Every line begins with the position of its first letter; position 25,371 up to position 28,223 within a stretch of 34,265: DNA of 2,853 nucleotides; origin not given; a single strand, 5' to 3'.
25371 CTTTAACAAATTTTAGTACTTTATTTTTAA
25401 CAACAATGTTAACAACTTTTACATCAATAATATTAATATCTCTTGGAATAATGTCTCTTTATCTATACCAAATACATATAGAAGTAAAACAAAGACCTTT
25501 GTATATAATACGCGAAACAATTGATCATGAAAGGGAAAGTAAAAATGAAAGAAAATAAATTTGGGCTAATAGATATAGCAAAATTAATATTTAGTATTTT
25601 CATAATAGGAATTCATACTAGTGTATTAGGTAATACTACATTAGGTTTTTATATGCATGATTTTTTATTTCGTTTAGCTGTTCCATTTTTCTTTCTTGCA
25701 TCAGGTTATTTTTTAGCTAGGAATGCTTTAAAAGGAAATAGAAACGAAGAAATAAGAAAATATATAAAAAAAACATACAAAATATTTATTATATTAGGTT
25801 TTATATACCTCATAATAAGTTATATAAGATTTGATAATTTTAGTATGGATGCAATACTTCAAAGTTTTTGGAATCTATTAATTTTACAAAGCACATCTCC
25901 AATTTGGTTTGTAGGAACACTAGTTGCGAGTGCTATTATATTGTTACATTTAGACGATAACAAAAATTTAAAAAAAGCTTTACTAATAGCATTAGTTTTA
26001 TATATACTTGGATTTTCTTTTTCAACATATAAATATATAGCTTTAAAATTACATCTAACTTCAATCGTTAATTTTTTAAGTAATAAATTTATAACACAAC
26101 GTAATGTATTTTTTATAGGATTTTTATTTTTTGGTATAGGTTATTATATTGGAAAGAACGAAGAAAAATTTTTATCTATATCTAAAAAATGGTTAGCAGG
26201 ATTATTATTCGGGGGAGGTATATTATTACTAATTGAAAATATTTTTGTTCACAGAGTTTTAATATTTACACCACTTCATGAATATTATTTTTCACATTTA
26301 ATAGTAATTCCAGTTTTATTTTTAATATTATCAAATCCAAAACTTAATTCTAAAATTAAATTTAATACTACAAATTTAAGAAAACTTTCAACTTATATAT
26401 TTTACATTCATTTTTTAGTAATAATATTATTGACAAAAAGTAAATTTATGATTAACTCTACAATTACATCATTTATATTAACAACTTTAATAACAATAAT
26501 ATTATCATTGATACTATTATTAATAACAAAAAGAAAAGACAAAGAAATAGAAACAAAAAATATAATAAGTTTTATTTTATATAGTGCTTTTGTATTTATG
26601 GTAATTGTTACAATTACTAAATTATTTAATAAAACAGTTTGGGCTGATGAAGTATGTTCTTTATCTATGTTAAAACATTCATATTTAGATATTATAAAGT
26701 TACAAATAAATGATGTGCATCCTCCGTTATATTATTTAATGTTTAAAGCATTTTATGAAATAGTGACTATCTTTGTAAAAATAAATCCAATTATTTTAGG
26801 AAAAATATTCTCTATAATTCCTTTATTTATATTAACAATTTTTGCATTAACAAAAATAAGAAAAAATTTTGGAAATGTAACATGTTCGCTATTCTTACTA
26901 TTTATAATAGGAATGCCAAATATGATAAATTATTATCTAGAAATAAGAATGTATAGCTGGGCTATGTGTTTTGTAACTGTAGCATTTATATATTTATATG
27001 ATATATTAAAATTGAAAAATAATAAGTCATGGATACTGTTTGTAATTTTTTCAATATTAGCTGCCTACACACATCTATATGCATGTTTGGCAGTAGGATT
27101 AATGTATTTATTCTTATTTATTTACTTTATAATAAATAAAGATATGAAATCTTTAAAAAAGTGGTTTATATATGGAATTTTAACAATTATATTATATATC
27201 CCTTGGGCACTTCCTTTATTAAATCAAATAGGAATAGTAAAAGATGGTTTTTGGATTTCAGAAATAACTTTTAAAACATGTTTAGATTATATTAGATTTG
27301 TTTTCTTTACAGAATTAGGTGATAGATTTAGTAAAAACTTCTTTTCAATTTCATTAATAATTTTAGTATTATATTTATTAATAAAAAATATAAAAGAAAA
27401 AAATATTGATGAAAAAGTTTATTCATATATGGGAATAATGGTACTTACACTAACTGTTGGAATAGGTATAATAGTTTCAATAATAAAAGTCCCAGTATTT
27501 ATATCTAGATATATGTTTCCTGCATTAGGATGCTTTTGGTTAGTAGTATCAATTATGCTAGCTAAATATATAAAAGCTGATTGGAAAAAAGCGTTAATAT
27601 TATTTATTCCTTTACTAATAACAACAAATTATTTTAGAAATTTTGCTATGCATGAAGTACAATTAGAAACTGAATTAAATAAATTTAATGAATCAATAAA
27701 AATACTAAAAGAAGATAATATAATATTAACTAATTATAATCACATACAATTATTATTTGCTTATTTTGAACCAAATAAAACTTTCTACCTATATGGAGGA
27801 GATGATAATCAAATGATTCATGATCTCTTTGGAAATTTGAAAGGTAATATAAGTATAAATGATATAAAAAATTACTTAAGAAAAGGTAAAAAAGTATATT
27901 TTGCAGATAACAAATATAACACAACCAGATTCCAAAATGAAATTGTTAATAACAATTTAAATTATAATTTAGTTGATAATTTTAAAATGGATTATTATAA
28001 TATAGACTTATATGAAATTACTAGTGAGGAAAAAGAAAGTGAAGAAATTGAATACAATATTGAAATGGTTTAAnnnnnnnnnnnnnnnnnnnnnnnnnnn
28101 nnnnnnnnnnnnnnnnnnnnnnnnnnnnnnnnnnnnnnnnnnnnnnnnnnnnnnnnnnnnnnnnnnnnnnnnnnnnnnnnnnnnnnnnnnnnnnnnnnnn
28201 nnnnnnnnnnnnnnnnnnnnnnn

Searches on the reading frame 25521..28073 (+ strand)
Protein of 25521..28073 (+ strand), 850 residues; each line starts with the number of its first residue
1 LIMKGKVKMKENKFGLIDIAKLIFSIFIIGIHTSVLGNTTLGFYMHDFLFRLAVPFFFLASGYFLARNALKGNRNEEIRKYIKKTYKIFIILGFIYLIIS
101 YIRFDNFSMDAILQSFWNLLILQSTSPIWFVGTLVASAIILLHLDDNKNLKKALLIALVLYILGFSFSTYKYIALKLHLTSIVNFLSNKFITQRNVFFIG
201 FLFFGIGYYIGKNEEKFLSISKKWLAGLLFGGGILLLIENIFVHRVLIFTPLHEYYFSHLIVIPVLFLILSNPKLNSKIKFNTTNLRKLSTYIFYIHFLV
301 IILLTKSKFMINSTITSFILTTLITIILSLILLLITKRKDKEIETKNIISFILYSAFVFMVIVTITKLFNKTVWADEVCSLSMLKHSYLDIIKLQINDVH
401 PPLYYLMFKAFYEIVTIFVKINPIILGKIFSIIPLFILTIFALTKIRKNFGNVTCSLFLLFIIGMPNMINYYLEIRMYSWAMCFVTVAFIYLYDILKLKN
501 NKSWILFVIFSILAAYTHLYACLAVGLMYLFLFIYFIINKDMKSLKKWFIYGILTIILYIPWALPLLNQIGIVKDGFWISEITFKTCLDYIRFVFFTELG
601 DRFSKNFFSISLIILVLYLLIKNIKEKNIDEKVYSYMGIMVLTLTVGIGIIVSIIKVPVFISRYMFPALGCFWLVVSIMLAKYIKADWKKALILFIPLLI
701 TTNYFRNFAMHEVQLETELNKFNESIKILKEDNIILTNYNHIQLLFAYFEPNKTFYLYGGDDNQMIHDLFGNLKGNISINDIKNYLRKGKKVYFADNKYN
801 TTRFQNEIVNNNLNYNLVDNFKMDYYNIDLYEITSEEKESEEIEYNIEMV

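Call 6: search_protein_families(library=pfam, proteins=[window:25521-28073:+])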
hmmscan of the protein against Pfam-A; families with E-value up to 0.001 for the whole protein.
window:25521-28073:+ (850 aa): 2 families
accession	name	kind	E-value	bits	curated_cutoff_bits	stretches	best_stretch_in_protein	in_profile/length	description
PF01757.29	Acyl_transf_3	-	2.5e-23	83.1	31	1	17-333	4-325/326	Acyltransferase domain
PF14897.12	EpsG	-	0.00076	19.1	30.1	1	407-706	49-310/326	EpsG family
